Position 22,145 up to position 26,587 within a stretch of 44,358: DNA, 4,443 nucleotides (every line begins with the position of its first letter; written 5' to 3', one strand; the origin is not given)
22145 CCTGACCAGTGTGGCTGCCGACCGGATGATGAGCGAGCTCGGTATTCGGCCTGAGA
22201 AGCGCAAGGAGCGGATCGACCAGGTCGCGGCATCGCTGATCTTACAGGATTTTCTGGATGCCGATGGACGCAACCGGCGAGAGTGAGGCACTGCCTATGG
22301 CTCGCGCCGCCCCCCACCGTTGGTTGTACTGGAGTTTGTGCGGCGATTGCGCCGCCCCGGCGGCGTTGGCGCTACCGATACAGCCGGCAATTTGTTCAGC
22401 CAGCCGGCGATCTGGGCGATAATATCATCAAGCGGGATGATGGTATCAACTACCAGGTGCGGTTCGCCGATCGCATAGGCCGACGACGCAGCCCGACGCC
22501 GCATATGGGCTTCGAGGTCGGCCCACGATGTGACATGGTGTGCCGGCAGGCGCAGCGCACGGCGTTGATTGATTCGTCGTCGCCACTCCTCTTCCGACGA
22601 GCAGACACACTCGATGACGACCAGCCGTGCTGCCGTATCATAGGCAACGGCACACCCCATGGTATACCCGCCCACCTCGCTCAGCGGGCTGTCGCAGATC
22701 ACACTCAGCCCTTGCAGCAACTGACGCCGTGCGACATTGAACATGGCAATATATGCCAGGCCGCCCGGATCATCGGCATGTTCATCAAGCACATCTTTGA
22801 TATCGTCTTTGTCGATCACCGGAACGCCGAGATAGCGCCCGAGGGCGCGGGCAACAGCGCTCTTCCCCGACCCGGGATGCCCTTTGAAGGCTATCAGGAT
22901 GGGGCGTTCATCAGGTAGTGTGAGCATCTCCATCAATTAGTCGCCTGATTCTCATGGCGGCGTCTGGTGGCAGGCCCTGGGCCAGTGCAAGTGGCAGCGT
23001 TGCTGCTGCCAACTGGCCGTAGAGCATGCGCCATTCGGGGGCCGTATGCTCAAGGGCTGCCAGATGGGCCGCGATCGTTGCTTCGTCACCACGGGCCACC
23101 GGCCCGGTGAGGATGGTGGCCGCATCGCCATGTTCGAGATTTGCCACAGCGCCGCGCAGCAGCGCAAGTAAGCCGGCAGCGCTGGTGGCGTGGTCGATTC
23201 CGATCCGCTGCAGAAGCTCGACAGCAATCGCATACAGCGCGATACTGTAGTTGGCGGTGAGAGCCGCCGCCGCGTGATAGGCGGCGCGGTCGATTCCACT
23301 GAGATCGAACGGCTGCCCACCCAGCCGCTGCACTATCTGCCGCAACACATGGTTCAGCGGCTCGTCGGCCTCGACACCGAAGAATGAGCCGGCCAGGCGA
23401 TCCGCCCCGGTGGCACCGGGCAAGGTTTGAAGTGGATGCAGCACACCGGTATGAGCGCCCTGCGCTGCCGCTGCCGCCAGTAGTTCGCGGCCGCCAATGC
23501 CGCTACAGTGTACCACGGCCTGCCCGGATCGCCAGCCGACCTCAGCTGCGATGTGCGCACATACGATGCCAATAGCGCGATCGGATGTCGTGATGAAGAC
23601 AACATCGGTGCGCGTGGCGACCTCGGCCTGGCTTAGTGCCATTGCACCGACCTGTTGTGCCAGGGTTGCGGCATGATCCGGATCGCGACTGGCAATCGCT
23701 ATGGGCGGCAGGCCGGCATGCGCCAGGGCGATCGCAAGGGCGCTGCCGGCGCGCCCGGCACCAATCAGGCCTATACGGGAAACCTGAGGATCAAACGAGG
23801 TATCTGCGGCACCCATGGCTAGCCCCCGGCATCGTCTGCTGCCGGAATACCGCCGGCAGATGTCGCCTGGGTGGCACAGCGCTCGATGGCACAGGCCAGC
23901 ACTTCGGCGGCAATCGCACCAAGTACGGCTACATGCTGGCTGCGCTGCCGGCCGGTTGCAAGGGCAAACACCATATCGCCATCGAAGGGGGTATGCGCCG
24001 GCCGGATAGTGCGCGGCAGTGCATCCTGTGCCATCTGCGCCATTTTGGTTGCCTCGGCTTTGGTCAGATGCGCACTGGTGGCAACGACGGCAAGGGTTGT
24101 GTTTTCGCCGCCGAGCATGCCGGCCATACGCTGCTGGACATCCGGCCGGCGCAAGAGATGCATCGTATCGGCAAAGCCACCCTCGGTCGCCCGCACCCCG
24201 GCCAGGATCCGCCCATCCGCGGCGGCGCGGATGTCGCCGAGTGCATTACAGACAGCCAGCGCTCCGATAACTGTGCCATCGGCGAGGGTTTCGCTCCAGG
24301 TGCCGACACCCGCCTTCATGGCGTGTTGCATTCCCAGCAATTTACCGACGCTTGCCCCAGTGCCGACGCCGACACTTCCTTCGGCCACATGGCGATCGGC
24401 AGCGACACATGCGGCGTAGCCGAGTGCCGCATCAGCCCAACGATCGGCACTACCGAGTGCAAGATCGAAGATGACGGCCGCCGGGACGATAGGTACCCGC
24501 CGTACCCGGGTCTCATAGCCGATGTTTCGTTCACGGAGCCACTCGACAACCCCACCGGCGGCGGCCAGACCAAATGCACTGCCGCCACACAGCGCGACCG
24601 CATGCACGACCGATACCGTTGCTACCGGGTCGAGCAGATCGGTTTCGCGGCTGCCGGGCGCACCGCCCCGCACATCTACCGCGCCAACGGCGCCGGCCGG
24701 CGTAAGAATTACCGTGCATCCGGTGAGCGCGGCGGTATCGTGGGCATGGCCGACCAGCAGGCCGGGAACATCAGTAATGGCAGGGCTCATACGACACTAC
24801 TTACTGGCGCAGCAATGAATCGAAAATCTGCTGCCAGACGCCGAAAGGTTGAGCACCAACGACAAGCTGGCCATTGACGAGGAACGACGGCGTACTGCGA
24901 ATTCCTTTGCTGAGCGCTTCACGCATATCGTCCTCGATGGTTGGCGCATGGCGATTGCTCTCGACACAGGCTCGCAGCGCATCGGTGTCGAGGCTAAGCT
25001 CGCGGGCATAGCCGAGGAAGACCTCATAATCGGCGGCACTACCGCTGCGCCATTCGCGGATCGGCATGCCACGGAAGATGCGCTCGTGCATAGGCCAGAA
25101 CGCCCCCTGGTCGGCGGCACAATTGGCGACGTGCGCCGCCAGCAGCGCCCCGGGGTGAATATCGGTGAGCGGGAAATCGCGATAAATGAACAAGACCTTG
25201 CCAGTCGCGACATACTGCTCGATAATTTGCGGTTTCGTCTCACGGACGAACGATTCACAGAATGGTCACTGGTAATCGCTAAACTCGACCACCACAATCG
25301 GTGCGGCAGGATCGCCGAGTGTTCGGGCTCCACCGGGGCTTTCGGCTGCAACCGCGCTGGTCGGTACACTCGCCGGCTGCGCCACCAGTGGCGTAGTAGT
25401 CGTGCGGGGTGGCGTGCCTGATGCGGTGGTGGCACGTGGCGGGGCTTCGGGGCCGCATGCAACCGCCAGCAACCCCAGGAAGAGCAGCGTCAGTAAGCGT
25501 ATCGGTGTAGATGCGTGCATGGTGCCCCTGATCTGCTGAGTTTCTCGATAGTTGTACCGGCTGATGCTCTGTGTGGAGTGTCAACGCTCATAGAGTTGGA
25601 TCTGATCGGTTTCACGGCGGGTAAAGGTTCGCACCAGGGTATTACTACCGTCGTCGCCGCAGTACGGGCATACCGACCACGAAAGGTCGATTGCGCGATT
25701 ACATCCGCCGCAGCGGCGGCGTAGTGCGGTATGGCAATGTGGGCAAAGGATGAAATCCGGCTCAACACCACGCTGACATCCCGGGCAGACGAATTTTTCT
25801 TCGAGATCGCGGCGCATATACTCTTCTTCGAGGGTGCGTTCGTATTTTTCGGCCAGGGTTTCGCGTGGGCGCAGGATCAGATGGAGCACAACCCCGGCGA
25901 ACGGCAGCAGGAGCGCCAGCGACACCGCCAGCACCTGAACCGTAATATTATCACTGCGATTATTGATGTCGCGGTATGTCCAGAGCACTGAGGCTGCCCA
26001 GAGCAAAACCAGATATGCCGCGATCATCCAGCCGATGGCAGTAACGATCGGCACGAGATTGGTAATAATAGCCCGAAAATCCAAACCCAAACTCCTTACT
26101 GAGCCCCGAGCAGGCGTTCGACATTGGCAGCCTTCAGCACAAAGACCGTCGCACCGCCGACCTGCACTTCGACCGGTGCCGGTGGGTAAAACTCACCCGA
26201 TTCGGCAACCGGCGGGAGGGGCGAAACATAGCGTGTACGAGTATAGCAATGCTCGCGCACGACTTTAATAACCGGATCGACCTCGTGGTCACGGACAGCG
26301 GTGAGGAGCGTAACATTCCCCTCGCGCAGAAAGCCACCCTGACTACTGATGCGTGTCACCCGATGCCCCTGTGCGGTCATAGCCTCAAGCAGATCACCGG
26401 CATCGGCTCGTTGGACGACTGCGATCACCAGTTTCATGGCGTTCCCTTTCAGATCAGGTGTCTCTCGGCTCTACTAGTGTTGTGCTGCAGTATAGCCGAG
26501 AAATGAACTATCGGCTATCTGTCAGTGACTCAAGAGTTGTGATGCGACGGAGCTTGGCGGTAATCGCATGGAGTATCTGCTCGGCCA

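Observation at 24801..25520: In-frame UGA at the first cysteine of the CxxC motif of a DsbA-like lipoprotein: candidate selenoprotein with a SECIS-like hairpin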

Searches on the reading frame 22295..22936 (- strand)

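Call 16: search_protein_families(library=pfam, proteins=[window:22295-22936:-])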
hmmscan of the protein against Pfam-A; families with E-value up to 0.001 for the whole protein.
window:22295-22936:- (213 aa): 4 families
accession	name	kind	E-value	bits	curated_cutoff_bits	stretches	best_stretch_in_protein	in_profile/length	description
PF13671.12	AAA_33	-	3e-12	47.5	27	1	14-129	1-122/143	AAA domain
PF06414.18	Zeta_toxin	-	1.5e-05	25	22.3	1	7-55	11-63/199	Zeta toxin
PF13238.12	AAA_18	-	0.00024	22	29.4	1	15-124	1-94/128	AAA domain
PF08433.16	KTI12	-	0.00027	21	22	1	14-129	3-124/271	Chromatin associated protein KTI12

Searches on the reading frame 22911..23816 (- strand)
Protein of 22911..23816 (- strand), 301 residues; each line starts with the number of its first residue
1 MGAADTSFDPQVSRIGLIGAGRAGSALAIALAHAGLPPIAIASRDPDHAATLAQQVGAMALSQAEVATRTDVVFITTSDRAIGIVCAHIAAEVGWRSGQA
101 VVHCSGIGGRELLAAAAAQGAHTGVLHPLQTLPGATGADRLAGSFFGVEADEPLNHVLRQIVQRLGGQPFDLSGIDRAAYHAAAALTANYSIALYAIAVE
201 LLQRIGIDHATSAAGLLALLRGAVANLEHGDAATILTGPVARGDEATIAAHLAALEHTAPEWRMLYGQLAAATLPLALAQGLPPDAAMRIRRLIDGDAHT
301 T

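Call 16: search_protein_families(library=pfam, proteins=[window:22911-23816:-])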
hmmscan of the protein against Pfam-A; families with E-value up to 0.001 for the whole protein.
window:22911-23816:- (301 aa): 7 families
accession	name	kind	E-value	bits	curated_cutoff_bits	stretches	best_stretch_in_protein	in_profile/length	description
PF10728.14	DUF2520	-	1.7e-32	112.2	25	1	145-272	2-124/125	Domain of unknown function (DUF2520)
PF03807.23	F420_oxidored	-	1.7e-11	45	21.6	1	14-89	1-79/94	NADP oxidoreductase coenzyme F420-dependent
PF10727.15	Rossmann-like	-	8e-11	42.3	23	1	10-128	12-131/131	Rossmann-like domain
PF01488.26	Shikimate_DH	-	7.8e-08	32.9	24.3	1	11-88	11-94/138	Shikimate / quinate 5-dehydrogenase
PF03446.21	NAD_binding_2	-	4.7e-05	23.9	21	1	14-106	1-94/161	NAD binding domain of 6-phosphogluconate dehydrogenase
PF07991.19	KARI_N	-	8.7e-05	22.6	20.6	1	14-91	6-83/165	Acetohydroxy acid isomeroreductase, NADPH-binding domain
PF02826.25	2-Hacid_dh_C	-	0.00059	19.7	25.1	1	10-77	34-99/178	D-isomer specific 2-hydroxyacid dehydrogenase, NAD binding domain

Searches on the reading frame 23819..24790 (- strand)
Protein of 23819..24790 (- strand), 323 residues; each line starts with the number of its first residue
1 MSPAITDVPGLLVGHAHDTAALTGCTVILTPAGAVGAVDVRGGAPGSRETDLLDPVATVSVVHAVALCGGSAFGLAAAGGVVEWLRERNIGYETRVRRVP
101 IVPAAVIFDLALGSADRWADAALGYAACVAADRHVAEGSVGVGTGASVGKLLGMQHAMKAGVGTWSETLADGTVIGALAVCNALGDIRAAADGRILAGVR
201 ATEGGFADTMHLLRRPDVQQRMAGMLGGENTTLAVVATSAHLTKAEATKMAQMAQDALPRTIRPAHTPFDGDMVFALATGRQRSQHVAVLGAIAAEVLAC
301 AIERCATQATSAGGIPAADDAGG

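Call 11: find_encoding_contigs(protein=window:23819-24790:-, flank=10000, max_places=4)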
Protein window:23819-24790:- (323 aa): 3 contigs read that carry it; 3 places shown.
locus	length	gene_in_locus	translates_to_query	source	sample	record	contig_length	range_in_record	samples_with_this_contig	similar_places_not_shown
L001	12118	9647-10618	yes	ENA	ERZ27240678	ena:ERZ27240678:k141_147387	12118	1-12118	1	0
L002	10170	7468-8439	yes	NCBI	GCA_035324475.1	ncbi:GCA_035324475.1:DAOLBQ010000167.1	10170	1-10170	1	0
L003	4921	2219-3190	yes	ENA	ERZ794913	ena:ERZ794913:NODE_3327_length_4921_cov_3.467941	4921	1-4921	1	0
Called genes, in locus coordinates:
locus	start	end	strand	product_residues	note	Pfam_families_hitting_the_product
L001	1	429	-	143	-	?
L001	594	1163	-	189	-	-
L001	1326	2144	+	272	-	-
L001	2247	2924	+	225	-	PF00583:Acetyltransf_1, PF13508:Acetyltransf_7, PF13673:Acetyltransf_10, PF08445:FR47 (weak)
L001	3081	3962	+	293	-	PF01680:SOR_SNZ, PF05690:ThiG (weak)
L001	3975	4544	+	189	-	PF01174:SNO, PF07685:GATase_3, PF03575:Peptidase_S51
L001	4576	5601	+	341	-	-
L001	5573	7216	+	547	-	PF19568:Spore_III_AA, PF13191:AAA_16 (faint), PF00004:AAA (weak), PF03266:NTPase_1 (faint), PF25516:PTPase, PF01424:R3H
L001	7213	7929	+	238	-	PF02223:Thymidylate_kin, PF13401:AAA_22, PF13521:AAA_28 (weak)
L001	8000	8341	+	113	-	PF06153:CdAMP_rec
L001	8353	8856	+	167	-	PF12773:DZR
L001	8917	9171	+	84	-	-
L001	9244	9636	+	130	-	PF01323:DSBA, PF13462:Thioredoxin_4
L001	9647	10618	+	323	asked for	PF03576:Peptidase_S58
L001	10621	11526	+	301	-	PF01488:Shikimate_DH, PF10727:Rossmann-like, PF03807:F420_oxidored, PF10728:DUF2520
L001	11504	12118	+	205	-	?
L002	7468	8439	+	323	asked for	PF03576:Peptidase_S58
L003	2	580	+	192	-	?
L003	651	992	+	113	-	PF06153:CdAMP_rec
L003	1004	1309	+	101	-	-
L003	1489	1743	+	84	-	-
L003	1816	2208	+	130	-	PF01323:DSBA, PF13462:Thioredoxin_4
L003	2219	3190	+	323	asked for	PF03576:Peptidase_S58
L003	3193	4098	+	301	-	PF01488:Shikimate_DH, PF10727:Rossmann-like, PF03807:F420_oxidored, PF10728:DUF2520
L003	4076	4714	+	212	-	PF06414:Zeta_toxin (faint), PF13671:AAA_33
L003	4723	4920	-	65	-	PF03652:RuvX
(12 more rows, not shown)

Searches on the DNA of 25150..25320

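Call 53: search_rna_families(source=window, start=25150, end=25320, threshold=evalue, max_evalue=10)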
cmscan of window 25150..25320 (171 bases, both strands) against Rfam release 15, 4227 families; matches with E-value up to 10: 0.
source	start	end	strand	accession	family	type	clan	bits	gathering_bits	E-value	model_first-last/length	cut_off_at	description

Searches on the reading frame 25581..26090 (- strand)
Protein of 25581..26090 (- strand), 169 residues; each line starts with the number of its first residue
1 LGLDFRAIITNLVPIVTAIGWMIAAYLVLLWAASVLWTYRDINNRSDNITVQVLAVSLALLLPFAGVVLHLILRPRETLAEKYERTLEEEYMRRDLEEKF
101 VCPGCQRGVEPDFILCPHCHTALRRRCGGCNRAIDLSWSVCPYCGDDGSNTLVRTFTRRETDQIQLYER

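Call 16: search_protein_families(library=pfam, proteins=[window:25581-26090:-])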
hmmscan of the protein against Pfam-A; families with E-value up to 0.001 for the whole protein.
window:25581-26090:- (169 aa): 3 families
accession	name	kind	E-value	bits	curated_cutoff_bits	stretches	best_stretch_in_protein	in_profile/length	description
PF12773.13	DZR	-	9.2e-10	39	27.3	1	102-145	1-45/45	Double zinc ribbon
PF17032.10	Zn_ribbon_15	-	7.8e-05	23.8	28.9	0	99-119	52-72/73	zinc-ribbon family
PF10571.15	UPF0547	-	0.00059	20.3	29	0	126-145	2-21/26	Uncharacterised protein family UPF0547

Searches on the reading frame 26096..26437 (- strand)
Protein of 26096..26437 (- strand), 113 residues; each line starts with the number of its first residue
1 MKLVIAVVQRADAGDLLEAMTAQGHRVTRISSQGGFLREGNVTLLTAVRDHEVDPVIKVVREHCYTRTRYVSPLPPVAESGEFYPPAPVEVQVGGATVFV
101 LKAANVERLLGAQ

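Call 40: search_protein_families(library=pfam, proteins=[window:26096-26437:-], max_evalue=0.01)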
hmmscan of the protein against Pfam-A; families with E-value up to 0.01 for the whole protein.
window:26096-26437:- (113 aa): 2 families
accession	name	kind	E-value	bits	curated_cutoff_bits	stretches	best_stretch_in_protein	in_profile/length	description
PF06153.16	CdAMP_rec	-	3.2e-35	121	27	1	1-105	1-105/109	Cyclic-di-AMP receptor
PF00543.27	P-II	-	0.00057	20.6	25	0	1-73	1-91/102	Nitrogen regulatory protein P-II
